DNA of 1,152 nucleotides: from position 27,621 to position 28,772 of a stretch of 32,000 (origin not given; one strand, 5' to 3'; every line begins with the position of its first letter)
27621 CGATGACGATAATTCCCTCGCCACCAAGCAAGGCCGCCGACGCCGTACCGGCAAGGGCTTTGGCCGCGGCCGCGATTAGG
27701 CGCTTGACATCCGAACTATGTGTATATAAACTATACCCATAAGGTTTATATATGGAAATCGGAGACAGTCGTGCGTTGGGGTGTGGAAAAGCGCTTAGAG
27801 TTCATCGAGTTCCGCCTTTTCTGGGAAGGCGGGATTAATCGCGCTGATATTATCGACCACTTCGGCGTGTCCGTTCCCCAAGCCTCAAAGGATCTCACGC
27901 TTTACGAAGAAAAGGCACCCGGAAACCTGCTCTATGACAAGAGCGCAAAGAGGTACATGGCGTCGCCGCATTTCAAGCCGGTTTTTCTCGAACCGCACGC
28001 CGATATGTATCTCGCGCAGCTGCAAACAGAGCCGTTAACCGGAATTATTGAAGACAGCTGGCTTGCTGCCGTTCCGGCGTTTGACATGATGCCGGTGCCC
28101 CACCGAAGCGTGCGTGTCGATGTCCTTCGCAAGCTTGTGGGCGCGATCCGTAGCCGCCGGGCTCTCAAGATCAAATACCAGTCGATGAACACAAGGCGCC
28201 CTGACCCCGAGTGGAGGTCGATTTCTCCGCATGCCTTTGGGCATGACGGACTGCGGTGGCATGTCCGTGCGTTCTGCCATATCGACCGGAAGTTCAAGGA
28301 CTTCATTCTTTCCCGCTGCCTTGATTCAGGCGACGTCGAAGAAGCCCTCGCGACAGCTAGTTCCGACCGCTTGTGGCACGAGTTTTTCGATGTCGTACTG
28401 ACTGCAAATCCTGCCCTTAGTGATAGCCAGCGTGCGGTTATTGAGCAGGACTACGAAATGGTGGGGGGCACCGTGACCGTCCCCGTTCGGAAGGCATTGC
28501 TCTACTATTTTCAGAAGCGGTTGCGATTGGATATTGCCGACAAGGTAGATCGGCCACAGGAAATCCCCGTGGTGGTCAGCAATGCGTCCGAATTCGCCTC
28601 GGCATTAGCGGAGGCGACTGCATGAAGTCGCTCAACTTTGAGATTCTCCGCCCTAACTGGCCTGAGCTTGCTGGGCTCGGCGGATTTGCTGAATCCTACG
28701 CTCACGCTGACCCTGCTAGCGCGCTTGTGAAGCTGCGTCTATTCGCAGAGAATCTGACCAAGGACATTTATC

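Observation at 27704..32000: WYL (BrxR-like) regulator coupled to a giant DUF4145-nuclease-helicase gene: candidate defence cargo at the ICE edge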

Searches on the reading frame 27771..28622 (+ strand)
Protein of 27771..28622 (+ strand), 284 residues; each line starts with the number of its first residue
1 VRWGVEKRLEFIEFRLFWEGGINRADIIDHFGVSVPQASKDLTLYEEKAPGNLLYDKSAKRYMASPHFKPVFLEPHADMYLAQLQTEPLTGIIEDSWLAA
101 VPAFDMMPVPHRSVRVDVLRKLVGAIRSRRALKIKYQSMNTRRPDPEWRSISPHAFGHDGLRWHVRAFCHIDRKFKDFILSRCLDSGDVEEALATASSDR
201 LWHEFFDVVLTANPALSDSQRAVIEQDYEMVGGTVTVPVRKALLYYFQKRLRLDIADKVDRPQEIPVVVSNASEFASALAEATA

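Call 8: search_protein_families(library=pfam, proteins=[window:27771-28622:+], max_evalue=0.1)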
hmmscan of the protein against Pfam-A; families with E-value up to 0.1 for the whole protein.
window:27771-28622:+ (284 aa): 1 family
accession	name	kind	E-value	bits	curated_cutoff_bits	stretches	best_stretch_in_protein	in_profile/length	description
PF13280.12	WYL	-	1.5e-08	35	21.8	1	117-182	1-64/70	WYL domain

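Call 9: search_protein_families(library=padloc, proteins=[window:27771-28622:+], max_evalue=0.01)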
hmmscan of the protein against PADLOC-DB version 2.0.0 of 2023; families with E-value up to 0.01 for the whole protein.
window:27771-28622:+ (284 aa): 2 families
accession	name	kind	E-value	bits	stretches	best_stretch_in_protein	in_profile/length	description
PDLC01457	WYL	-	5.3e-13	47.1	1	12-203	10-208/229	"CAS-I,CAS-II,CAS-III,CAS-IV,CAS-V,CAS-VI; associated_signaling"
PDLC01652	WYL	-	5.9e-09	34.4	1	114-217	15-107/162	"CAS-I,CAS-II,CAS-III,CAS-IV,CAS-V,CAS-VI; associated_signaling"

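Call 10: search_protein_families(library=ncbifam, proteins=[window:27771-28622:+], max_evalue=0.01)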
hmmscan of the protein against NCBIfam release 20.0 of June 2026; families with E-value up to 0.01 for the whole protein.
window:27771-28622:+ (284 aa): 0 families

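Call 11: find_encoding_contigs(protein=window:27771-28622:+, flank=10000, max_places=8)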
Protein window:27771-28622:+ (284 aa): 11 contigs read that carry it; 8 places shown.
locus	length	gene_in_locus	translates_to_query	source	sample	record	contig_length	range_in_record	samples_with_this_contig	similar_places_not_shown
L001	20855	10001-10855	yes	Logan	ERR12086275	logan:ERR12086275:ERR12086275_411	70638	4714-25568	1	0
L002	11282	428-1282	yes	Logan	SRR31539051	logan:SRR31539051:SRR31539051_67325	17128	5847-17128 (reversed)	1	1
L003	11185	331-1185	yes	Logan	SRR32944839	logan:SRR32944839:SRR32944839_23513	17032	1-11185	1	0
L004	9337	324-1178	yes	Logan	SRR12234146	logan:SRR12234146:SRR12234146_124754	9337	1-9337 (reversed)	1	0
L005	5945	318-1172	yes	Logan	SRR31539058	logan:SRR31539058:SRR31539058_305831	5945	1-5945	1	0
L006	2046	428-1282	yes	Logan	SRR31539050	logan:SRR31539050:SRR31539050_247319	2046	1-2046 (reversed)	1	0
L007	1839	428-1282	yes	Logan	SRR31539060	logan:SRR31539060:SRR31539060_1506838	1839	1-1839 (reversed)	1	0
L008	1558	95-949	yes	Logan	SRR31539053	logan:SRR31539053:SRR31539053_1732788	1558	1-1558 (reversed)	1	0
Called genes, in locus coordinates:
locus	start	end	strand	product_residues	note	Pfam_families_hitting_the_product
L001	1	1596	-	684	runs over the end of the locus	PF03432:Relaxase (weak), PF11843:DUF3363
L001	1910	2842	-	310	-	PF01464:SLT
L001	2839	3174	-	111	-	PF05284:DUF736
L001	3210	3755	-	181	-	PF10502:Peptidase_S26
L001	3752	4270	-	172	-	PF11000:DUF2840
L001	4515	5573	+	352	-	PF01548:DEDD_Tnp_IS110, PF02371:Transposase_20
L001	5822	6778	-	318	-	PF10134:RPA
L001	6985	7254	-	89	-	PF12728:HTH_17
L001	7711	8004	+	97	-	PF10074:RovC_DNA-bd (weak)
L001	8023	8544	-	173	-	PF10074:RovC_DNA-bd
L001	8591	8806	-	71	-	PF20109:Trans_reg_dom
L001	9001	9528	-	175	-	PF07275:ArdA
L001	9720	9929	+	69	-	-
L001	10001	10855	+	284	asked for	PF26109:WHD_BrxR, PF13280:WYL, PF26107:BrxR_CTD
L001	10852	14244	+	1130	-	PF13643:DUF4145 (faint), PF04313:HSDR_N (weak), PF04851:ResIII, PF00270:DEAD (weak), PF00271:Helicase_C (faint), PF18766:SWI2_SNF2, PF08463:EcoEI_R_C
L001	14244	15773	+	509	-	PF12161:HsdM_N, PF02384:N6_Mtase, PF01170:UPF0020, PF07669:Eco57I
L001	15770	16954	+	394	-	PF01420:Methylase_S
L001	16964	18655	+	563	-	PF02463:SMC_N (weak), PF11398:DUF2813 (weak), PF13175:AAA_15, PF13476:AAA_23, PF13304:AAA_21 (weak)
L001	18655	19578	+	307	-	-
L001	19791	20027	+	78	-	PF09954:DUF2188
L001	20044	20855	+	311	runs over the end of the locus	PF01582:TIR, PF13676:TIR_2, PF27176:Y4lF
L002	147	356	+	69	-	-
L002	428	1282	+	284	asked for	PF26109:WHD_BrxR, PF13280:WYL, PF26107:BrxR_CTD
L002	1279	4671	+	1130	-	PF13643:DUF4145 (faint), PF04313:HSDR_N (weak), PF04851:ResIII, PF00270:DEAD (weak), PF00271:Helicase_C (faint), PF18766:SWI2_SNF2, PF08463:EcoEI_R_C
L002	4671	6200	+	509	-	PF12161:HsdM_N, PF02384:N6_Mtase, PF01170:UPF0020, PF07669:Eco57I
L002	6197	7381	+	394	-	PF01420:Methylase_S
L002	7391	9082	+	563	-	PF02463:SMC_N (weak), PF11398:DUF2813 (weak), PF13175:AAA_15, PF13476:AAA_23, PF13304:AAA_21 (weak)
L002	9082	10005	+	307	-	-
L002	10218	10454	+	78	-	PF09954:DUF2188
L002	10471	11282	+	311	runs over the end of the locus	PF01582:TIR, PF13676:TIR_2, PF27176:Y4lF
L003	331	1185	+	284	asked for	PF26109:WHD_BrxR, PF13280:WYL, PF26107:BrxR_CTD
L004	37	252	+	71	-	-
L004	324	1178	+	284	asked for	PF26109:WHD_BrxR, PF13280:WYL, PF26107:BrxR_CTD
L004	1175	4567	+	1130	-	PF13643:DUF4145 (faint), PF04313:HSDR_N (weak), PF04851:ResIII, PF00270:DEAD (weak), PF18766:SWI2_SNF2, PF00271:Helicase_C (weak), PF08463:EcoEI_R_C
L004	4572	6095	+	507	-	PF12161:HsdM_N, PF02384:N6_Mtase, PF01170:UPF0020 (weak), PF07669:Eco57I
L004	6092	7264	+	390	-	PF01420:Methylase_S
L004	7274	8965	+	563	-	PF02463:SMC_N (weak), PF11398:DUF2813 (weak), PF13175:AAA_15, PF13476:AAA_23, PF13304:AAA_21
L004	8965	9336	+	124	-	?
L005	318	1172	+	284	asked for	PF26109:WHD_BrxR, PF13280:WYL, PF26107:BrxR_CTD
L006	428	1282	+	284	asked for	PF26109:WHD_BrxR, PF13280:WYL, PF26107:BrxR_CTD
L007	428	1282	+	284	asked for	PF26109:WHD_BrxR, PF13280:WYL, PF26107:BrxR_CTD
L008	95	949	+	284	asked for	PF26109:WHD_BrxR, PF13280:WYL, PF26107:BrxR_CTD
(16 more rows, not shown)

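Call 14: search_protein_families(library=padloc, proteins=[L002:4671-6197:+, L002:6197-7378:+, L002:7391-9079:+, L002:9082-10002:+, L002:10218-10451:+, L002:10471-11280:+], max_evalue=0.001)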
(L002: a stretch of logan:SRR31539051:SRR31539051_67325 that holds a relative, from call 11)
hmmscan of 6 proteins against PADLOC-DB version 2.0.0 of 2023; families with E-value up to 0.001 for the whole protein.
L002:4671-6197:+ (509 aa): 52 families (the best 25 are shown)
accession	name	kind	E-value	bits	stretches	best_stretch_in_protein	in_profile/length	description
PDLC03021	MTase_I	-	1.9e-176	585.7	1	4-508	3-489/491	Type I methyltransferase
PDLC03025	MTase_I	-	1.6e-64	216.6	2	255-456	233-432/569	Type I methyltransferase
PDLC03026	MTase_I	-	4.1e-57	192.4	1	29-506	26-475/487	Type I methyltransferase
PDLC04134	mad2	-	5.5e-38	129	1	26-437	158-486/492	mads_2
PDLC03036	MTase_I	-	4.2e-36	122.5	2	241-409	275-443/635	Type I methyltransferase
PDLC03022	MTase_I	-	3.5e-34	116.3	1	128-487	149-490/857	Type I methyltransferase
PDLC03031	MTase_I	-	2.5e-32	110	2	228-397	223-403/834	Type I methyltransferase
PDLC03318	MTase_II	-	3.3e-28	96.5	2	52-279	244-461/723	Type II methyltransferase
PDLC03027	MTase_I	-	5.5e-25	86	2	244-481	210-447/810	Type I methyltransferase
PDLC03018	MTase_I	-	7.2e-25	85.5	3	132-204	280-351/749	Type I methyltransferase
PDLC03218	MTase_II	-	2.3e-24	83.9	2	244-436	326-524/532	Type II methyltransferase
PDLC03034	MTase_I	-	1.8e-23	80.8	1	121-397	286-583/672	Type I methyltransferase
PDLC03019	MTase_I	-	2.1e-19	67.3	2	140-202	148-211/932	Type I methyltransferase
PDLC03035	MTase_I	-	8e-19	65.6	2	125-211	136-225/653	Type I methyltransferase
PDLC03029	MTase_I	-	8.3e-19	65.5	1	119-394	130-400/661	Type I methyltransferase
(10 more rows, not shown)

L002:6197-7378:+ (394 aa): 105 families (the best 25 are shown)
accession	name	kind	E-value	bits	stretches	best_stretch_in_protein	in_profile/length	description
PDLC03108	Specificity_I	-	6.7e-82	274.1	1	4-394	39-435/452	Type I specificity subunit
PDLC03069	Specificity_I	-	3.7e-72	241.6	1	37-394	32-387/387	Type I specificity subunit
PDLC03084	Specificity_I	-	2.1e-49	166.9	1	10-394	14-390/392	Type I specificity subunit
PDLC03162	Specificity_I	-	1.3e-47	160.6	2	3-161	10-170/431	Type I specificity subunit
PDLC03081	Specificity_I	-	1.6e-47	160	1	8-159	220-373/413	Type I specificity subunit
PDLC03119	Specificity_I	-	2.4e-47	159.7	1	5-392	6-391/393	Type I specificity subunit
PDLC03107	Specificity_I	-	1.3e-43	147.6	1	3-394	4-392/392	Type I specificity subunit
PDLC04137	mad5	-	1.6e-41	140.8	2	4-163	5-167/392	mads_5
PDLC03153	Specificity_I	-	1.8e-38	131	1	5-394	6-410/417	Type I specificity subunit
PDLC03117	Specificity_I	-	3.2e-38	129.8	1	9-394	2-386/518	Type I specificity subunit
PDLC03194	Specificity_I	-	4.2e-37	126.1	2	4-179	11-189/391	Type I specificity subunit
PDLC03189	Specificity_I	-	1.5e-35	121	2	4-157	12-162/459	Type I specificity subunit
PDLC03157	Specificity_I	-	6.3e-35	118.8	3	5-108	183-289/367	Type I specificity subunit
PDLC03090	Specificity_I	-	1.2e-34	118.3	2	7-157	242-396/434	Type I specificity subunit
PDLC03086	Specificity_I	-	2.9e-34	116.8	2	194-358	3-167/458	Type I specificity subunit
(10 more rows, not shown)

L002:7391-9079:+ (563 aa): 75 families (the best 25 are shown)
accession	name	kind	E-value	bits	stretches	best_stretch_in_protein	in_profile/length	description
PDLC04707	PDC-M55A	-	9e-41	138.2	2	412-558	266-402/421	-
PDLC03878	NsnB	-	1.5e-38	131.4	2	417-558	210-335/345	-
PDLC04148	HEC-03B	-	1.9e-33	114.2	2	298-561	212-440/458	-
PDLC02979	AriA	-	1.5e-19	69.1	2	1-46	1-46/373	-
PDLC02980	AriA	-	5.5e-16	57.4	2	391-494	189-303/304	-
PDLC04178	HEC-01A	-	3.2e-14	50.8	1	2-100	8-97/399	-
PDLC04176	HEC-01A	-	1.1e-11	42.8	1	1-59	1-59/371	-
PDLC02358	Old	-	1.2e-11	42.2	1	1-46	2-46/578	Old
PDLC04184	HEC-01A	-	4.5e-10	37.1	1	3-49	2-47/464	-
PDLC02981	AriAB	-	6.2e-10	36.4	1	1-48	1-48/694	-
PDLC04180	HEC-01A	-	6.7e-10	36.7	1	1-53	1-52/382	-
PDLC00065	GajA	-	1e-09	35.8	1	445-494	336-387/670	AAA ATPase domain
PDLC00090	GajA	-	1.3e-09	35.4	1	1-46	1-47/659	AAA ATPase domain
PDLC00271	PtuA1|PtuA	-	3.3e-09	34.8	1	1-46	1-46/421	AAA ATPase domain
PDLC00094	GajA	-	3.8e-09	33.6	1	1-45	1-44/569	AAA ATPase domain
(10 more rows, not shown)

L002:9082-10002:+ (307 aa): 0 families

L002:10218-10451:+ (78 aa): 2 families
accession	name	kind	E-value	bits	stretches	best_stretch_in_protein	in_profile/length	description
PDLC04941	PDC-S16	-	1.5e-20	71.8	1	3-74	5-74/75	-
PDLC04942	PDC-S16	-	4.5e-19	66.9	1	3-74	5-74/75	-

L002:10471-11280:+ (270 aa): 3 families
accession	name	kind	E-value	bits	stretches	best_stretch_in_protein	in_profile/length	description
PDLC00420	ThsB1|ThsB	-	7.9e-67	223.7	1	3-269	4-278/319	TIR-like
PDLC02012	SAVED5--SAVED_TIR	-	7e-13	46.4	1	3-141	16-149/404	-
PDLC05062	PDC-S66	-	1.7e-06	25.7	1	4-95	152-240/282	-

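Call 15: search_protein_families(library=pfam, proteins=[L002:4671-6197:+, L002:6197-7378:+, L002:7391-9079:+, L002:9082-10002:+, L002:10218-10451:+, L002:10471-11280:+], max_evalue=0.01)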
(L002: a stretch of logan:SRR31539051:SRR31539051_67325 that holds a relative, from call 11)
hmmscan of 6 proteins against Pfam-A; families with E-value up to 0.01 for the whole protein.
L002:4671-6197:+ (509 aa): 4 families
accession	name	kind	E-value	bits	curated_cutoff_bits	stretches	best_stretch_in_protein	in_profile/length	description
PF02384.22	N6_Mtase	-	3.3e-60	204.5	20.4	1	139-474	3-306/311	N-6 DNA Methylase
PF12161.14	HsdM_N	-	5.4e-14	53.4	24.5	1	8-131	1-135/135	HsdM N-terminal domain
PF07669.17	Eco57I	-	1.2e-08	35.6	25.3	1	282-382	62-171/171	Eco57I restriction-modification methylase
PF01170.24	UPF0020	-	4.2e-08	33.5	22.3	1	170-307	18-136/197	RMKL-like, methyltransferase domain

L002:6197-7378:+ (394 aa): 1 family
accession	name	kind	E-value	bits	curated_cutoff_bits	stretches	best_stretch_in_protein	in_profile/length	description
PF01420.25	Methylase_S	-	9.3e-28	98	22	2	4-160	6-154/168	Type I restriction modification DNA specificity domain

L002:7391-9079:+ (563 aa): 8 families
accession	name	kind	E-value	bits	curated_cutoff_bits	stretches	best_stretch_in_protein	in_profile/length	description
PF13175.12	AAA_15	-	4.2e-18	66.5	32.1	2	1-46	1-46/374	AAA ATPase domain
PF13304.12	AAA_21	-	1.6e-15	58.4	27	2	25-65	1-39/304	AAA domain, putative AbiEii toxin, Type IV TA system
PF13476.12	AAA_23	-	2.9e-09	38.3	27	1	5-45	1-41/201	AAA domain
PF11398.14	DUF2813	-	7.4e-06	26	21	1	1-45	1-44/372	Protein of unknown function (DUF2813)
PF12476.13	DUF3696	-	9.7e-06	26.2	22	1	517-562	2-49/52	Protein of unknown function (DUF3696)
PF02463.25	SMC_N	-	1.2e-05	25.3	40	1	3-45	2-46/220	RecF/RecN/SMC N terminal domain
PF13514.12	AAA_27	-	7.2e-05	22.9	22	1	1-46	1-49/206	AAA domain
PF13555.12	AAA_29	-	8.7e-05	22.6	27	1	3-46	1-45/61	P-loop containing region of AAA domain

L002:9082-10002:+ (307 aa): 0 families

L002:10218-10451:+ (78 aa): 1 family
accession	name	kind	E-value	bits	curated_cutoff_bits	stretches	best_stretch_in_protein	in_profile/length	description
PF09954.14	DUF2188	-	1e-18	67.7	22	1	5-64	2-62/62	Uncharacterized protein conserved in bacteria (DUF2188)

L002:10471-11280:+ (270 aa): 3 families
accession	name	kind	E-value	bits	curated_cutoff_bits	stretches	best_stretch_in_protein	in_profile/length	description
PF13676.11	TIR_2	-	2.2e-17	64.1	28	1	4-111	2-104/122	TIR domain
PF01582.25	TIR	-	1.2e-07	32.2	21.3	1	4-124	2-130/179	TIR domain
PF08937.16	ThsB_TIR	-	0.00065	20.5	21.2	1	4-92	1-91/100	Thoeris protein ThsB, TIR-like domain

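Call 18: search_solved_structures(query=window:27771-28622:+, max_evalue=0.01, show_alignments=1)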
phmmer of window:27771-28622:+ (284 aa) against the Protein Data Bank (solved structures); distinct sequences matched with E-value up to 0.01: 5.
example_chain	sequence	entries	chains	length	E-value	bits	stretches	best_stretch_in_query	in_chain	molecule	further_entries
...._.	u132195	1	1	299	1.7e-58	201.4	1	1-277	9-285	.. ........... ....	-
7tb5_A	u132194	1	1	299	6e-55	189.7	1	2-276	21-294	WYL domain-containing protein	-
9c5g_A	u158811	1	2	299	4.9e-49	170.3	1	3-282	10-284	CapW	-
7t8k_A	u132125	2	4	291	3.2e-45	157.8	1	7-268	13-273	BrxR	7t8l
7qfz_A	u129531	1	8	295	5.3e-24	88.2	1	6-256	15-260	WYL domain-containing protein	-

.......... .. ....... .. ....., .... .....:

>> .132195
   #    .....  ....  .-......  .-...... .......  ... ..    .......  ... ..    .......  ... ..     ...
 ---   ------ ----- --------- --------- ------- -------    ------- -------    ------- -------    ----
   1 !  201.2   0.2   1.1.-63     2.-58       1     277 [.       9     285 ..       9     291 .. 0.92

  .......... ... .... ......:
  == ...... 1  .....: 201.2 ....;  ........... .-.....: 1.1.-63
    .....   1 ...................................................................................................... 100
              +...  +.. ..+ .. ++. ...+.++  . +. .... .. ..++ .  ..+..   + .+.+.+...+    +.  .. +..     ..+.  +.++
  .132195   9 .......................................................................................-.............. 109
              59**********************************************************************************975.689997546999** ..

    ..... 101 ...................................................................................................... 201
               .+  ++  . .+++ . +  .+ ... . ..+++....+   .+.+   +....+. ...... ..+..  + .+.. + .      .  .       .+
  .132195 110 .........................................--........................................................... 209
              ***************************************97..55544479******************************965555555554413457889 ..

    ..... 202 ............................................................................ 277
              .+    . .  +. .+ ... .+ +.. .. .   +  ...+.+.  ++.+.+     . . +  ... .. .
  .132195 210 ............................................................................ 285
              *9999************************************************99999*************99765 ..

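Call 33: find_related_loci(query=window:27771-28622:+, collection=genome_contigs, flank=10000)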
Query window:27771-28622:+ (284 aa) in genome_contigs; peptide patterns used: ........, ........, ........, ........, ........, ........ (x = any residue, [..] = any of these).
599 stretches matched a pattern (row limit reached: there are more); 568 encode a relative of the query (tblastn E <= 1e-3); the best 80 are kept; 80 distinct loci.
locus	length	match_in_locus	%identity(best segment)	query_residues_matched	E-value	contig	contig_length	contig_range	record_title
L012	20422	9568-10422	71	1-284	3e-132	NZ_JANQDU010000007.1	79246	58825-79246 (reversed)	Frigidibacter sp. ROC022 7, whole genome shotgun sequence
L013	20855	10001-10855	69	1-284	6e-132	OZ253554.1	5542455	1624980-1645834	MAG: Terriglobia bacterium isolate 396977cd-f3bc-4a7a-a902-c7514da379ca genome assembly, chromosome: 1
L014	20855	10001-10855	71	1-284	7e-131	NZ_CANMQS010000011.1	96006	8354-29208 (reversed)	Uncultured Sulfitobacter sp. isolate 2-538A.fasta NODE_11, whole genome shotgun sequence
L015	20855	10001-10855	68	1-284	1e-128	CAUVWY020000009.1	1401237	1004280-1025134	MAG: Terriglobia bacterium isolate da684f1c-8089-4822-b481-c482b3163bd6 genome assembly, contig: contig_9, whole genome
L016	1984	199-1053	68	1-284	1e-136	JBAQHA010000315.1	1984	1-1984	MAG: Oricola sp. isolate MFD07001_ilm_asm_bin3 k127_96916, whole genome shotgun sequence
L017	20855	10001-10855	67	1-284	1e-126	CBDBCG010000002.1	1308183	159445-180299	MAG: Alphaproteobacteria bacterium isolate 0bf2ae11-f7ef-4b98-947a-5f0f4121c03f genome assembly, contig: contig_2, whole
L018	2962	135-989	64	1-284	5e-130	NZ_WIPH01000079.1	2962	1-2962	Gluconobacter aidae strain AC10 79, whole genome shotgun sequence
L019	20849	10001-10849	65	1-282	8e-124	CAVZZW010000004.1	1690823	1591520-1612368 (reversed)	MAG: uncultured Gammaproteobacteria bacterium isolate MFD05513.bin.1.166 genome assembly, contig: contig_8199, whole gen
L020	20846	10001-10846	66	1-281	6e-124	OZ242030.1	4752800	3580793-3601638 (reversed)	MAG: Paracoccaceae bacterium isolate b0a31e3e-96fe-4094-b8e3-cdc964d6e1dc genome assembly, chromosome: 1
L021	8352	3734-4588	64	1-284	2e-123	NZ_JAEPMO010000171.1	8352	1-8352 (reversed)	MAG: Marivita sp. isolate HCUG1433-5 k141_1661_length_8352_cov_9.2570, whole genome shotgun sequence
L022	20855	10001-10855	64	1-284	1e-122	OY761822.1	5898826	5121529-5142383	MAG: Gammaproteobacteria bacterium isolate 26270776-605d-492c-ad89-c005c466fdfd genome assembly, chromosome: 1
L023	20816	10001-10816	65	1-271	5e-122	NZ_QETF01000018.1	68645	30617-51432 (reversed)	Salibaculum griseiflavum strain WDS4C29 contig18, whole genome shotgun sequence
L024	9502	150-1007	62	1-284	1e-121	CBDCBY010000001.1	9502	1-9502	MAG: Arenicellales bacterium isolate fb6db215-cce2-4ab8-810b-2160e42eb6f5 genome assembly, contig: contig_1, whole genom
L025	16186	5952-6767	64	1-271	2e-120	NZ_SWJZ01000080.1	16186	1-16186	Rhodobacter capsulatus strain SP108 NODE_81_length_16100_cov_43.383976, whole genome shotgun sequence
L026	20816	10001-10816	65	1-271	9e-120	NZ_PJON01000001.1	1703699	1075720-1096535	Tabrizicola aquatica strain RCRI19 contig1, whole genome shotgun sequence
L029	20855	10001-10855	60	1-284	5e-118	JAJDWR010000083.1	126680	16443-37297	MAG: Gammaproteobacteria bacterium isolate jk18x25bins.5 k141_189586, whole genome shotgun sequence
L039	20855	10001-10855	58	1-284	1e-112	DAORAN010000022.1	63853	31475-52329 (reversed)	MAG TPA_asm: Woeseiaceae bacterium isolate AMR_MDS_0957 NODE_120_length_63853_cov_12.151776, whole genome shotgun sequen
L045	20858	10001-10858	58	1-284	2e-107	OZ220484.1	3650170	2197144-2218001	MAG: Pseudomonadales bacterium isolate a493282d-5fc6-49d1-81ab-a6a4f8e0b842 genome assembly, chromosome: 1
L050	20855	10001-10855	55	1-284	4e-102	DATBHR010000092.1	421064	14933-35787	MAG TPA_asm: Vicinamibacterales bacterium isolate SMAG_U3873 k141_2263412, whole genome shotgun sequence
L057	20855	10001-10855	54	1-284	4e-98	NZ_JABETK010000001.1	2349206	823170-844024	Mesorhizobium sediminum strain KCTC 42205 1, whole genome shotgun sequence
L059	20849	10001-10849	53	1-282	2e-96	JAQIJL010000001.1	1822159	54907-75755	MAG: Sphingomonas paucimobilis isolate bin20 tig00000164, whole genome shotgun sequence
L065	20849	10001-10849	52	1-282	5e-96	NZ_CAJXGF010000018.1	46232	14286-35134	MAG: uncultured Nitratireductor sp. isolate SRR6201726_bin.8_MetaBAT_v2.12.1_MAG, whole genome shotgun sequence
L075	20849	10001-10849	52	1-282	4e-95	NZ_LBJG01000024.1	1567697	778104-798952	Bradyrhizobium sp. CCBAU 51627 scaffold24, whole genome shotgun sequence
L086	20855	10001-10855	51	1-284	1e-94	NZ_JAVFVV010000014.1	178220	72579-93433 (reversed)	Mesorhizobium sp. LHD-90 LHD.90_ctg14, whole genome shotgun sequence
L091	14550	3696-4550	49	1-284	4e-94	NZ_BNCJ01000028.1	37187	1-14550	Seohaeicola zhoushanensis strain KCTC 42650 sequence28, whole genome shotgun sequence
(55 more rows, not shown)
